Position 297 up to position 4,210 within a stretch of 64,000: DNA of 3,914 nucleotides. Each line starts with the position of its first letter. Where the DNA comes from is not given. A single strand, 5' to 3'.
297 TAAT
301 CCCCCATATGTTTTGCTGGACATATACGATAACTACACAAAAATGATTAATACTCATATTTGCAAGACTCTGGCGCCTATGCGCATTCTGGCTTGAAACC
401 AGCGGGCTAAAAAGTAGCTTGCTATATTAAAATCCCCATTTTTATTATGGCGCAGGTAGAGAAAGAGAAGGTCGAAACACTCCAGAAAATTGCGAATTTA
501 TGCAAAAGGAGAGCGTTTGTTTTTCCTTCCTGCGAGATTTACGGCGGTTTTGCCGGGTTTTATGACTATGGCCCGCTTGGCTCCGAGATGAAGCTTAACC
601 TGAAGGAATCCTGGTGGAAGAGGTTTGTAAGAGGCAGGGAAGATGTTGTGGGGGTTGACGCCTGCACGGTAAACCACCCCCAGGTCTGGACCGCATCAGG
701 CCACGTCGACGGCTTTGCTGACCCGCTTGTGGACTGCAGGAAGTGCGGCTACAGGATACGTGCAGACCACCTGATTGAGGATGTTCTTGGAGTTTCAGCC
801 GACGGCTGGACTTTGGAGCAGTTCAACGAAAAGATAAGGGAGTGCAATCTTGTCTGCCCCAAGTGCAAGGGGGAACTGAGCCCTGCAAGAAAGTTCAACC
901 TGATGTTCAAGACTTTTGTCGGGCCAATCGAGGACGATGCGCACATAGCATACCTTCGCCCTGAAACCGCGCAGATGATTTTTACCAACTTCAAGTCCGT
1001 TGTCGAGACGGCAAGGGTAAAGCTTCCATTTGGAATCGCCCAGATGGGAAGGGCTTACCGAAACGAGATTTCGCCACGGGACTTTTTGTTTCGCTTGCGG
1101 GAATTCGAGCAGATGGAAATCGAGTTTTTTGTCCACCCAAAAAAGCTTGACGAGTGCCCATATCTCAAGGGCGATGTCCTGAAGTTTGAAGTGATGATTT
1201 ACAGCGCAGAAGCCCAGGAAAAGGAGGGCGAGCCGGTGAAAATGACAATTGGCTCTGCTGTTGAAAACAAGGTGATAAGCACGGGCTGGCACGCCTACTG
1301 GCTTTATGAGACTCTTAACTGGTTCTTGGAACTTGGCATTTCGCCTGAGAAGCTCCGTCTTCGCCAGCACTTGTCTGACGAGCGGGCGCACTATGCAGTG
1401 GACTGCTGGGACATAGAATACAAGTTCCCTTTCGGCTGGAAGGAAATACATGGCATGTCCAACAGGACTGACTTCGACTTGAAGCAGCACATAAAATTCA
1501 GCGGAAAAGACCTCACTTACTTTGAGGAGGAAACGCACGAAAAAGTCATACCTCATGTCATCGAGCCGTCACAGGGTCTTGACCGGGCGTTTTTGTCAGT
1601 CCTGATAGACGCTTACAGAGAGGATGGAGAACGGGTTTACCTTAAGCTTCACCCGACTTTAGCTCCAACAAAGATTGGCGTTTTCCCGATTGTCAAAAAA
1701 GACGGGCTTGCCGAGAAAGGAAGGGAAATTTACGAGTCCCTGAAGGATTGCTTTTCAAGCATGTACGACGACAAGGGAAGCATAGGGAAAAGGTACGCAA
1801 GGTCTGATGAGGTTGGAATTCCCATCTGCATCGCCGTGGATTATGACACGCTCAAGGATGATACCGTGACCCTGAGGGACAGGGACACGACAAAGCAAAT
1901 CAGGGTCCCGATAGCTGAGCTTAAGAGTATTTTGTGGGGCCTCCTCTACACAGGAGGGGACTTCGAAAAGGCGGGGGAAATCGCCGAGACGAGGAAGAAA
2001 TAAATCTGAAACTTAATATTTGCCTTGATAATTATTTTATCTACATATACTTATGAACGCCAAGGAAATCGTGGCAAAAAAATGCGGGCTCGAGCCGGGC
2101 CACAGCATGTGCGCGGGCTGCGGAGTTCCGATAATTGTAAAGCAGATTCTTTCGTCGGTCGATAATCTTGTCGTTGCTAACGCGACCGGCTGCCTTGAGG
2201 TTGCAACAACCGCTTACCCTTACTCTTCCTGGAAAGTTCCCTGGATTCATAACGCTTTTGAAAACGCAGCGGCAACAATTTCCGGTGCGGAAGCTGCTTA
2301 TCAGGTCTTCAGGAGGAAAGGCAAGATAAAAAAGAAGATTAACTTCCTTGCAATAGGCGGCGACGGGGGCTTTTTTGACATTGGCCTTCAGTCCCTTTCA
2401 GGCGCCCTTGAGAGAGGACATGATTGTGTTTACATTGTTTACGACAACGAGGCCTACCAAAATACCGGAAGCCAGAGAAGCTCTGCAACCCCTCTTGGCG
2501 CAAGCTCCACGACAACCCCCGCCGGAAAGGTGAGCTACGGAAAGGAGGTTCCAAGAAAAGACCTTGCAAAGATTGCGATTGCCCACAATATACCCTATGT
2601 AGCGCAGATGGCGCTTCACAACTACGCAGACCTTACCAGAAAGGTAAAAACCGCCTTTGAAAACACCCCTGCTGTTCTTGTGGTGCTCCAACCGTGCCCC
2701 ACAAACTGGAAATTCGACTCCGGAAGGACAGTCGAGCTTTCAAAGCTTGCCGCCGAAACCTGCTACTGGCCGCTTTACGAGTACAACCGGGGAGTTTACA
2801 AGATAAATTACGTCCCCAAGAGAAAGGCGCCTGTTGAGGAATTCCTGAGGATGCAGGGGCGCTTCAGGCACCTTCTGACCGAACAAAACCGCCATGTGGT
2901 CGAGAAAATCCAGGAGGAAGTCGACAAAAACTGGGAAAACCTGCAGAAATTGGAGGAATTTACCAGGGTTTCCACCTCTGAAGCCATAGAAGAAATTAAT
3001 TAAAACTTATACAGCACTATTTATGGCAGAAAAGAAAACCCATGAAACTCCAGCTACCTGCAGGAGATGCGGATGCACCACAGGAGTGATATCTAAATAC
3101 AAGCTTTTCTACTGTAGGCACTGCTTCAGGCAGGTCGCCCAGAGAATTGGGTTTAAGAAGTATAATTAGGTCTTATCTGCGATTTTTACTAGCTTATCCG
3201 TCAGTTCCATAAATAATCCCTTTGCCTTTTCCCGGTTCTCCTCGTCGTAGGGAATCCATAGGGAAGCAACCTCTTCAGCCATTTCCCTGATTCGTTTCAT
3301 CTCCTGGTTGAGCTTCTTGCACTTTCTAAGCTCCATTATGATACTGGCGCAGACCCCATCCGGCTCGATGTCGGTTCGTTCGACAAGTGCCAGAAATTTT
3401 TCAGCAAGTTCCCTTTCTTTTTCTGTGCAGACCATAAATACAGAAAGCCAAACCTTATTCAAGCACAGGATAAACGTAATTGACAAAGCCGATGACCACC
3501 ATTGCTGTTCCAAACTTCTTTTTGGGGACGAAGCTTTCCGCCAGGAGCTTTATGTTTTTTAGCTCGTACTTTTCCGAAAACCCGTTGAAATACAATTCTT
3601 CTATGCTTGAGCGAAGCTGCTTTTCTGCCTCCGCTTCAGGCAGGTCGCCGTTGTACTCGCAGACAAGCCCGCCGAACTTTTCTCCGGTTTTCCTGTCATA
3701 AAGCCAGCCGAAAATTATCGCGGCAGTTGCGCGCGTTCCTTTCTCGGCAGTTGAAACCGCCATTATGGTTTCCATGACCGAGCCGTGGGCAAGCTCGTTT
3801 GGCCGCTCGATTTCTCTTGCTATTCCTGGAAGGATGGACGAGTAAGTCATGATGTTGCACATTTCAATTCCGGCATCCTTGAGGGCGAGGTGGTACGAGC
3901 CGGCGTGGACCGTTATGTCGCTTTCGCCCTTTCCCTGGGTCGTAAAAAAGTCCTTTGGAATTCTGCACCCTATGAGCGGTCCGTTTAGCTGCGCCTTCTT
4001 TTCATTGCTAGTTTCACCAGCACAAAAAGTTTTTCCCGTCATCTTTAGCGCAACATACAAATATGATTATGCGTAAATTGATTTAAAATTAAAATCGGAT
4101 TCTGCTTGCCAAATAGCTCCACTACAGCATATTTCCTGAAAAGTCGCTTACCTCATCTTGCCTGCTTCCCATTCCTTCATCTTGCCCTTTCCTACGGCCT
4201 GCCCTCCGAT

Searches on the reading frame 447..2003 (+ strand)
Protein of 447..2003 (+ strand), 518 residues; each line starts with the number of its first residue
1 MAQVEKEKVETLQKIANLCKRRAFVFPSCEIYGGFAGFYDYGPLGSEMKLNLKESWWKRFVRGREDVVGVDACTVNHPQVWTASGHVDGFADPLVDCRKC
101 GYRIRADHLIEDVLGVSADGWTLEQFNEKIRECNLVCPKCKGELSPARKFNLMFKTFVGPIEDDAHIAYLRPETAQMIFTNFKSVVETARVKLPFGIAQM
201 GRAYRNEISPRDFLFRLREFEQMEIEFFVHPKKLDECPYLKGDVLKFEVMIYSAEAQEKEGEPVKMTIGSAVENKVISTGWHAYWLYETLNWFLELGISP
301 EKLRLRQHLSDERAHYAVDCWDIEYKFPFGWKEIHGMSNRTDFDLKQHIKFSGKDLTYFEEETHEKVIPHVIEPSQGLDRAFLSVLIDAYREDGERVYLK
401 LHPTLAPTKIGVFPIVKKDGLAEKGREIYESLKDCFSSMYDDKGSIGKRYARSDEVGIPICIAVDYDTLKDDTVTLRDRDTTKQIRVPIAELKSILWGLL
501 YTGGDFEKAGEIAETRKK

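Call 47: search_protein_families(library=pfam, proteins=[window:447-2003:+], max_evalue=0.00001)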
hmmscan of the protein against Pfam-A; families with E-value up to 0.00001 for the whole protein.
window:447-2003:+ (518 aa): 2 families
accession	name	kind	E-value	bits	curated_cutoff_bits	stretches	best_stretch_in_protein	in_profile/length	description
PF03129.25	HGTP_anticodon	-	1.2e-18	67.4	21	1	410-495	2-90/94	Anticodon binding domain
PF00587.30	tRNA-synt_2b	-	9.5e-09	36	29.3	1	163-236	5-78/179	tRNA synthetase class II core domain (G, H, P, S and T)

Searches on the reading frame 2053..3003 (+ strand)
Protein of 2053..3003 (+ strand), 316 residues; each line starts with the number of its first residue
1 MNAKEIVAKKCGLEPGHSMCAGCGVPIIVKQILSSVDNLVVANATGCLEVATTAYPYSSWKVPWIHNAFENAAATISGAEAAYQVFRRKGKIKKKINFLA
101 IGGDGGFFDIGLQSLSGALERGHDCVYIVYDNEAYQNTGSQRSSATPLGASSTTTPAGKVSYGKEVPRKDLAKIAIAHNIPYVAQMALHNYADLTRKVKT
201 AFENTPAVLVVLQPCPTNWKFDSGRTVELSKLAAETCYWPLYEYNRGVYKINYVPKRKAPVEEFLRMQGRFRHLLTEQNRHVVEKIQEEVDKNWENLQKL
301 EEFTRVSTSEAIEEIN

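Call 47: search_protein_families(library=pfam, proteins=[window:2053-3003:+], max_evalue=0.00001)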
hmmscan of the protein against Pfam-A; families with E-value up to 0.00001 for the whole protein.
window:2053-3003:+ (316 aa): 1 family
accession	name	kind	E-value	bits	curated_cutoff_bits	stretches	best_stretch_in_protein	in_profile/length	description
PF02775.26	TPP_enzyme_C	-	4.4e-20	72.4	21.9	1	45-210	2-150/151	Thiamine pyrophosphate enzyme, C-terminal TPP binding domain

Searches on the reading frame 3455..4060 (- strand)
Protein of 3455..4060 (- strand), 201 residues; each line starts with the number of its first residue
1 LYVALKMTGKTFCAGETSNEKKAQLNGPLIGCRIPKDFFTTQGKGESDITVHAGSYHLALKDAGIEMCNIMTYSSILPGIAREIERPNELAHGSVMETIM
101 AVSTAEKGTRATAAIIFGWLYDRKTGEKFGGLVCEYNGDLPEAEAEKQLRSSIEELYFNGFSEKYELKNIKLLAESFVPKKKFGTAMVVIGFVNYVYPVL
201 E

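Call 47: search_protein_families(library=pfam, proteins=[window:3455-4060:-], max_evalue=0.00001)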
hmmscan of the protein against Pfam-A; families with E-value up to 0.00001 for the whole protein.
window:3455-4060:- (201 aa): 1 family
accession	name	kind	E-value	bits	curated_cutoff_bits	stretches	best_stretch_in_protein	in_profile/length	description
PF01862.21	PvlArgDC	-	1.5e-27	96.9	22.7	1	34-192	1-160/161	Pyruvoyl-dependent arginine decarboxylase (PvlArgDC)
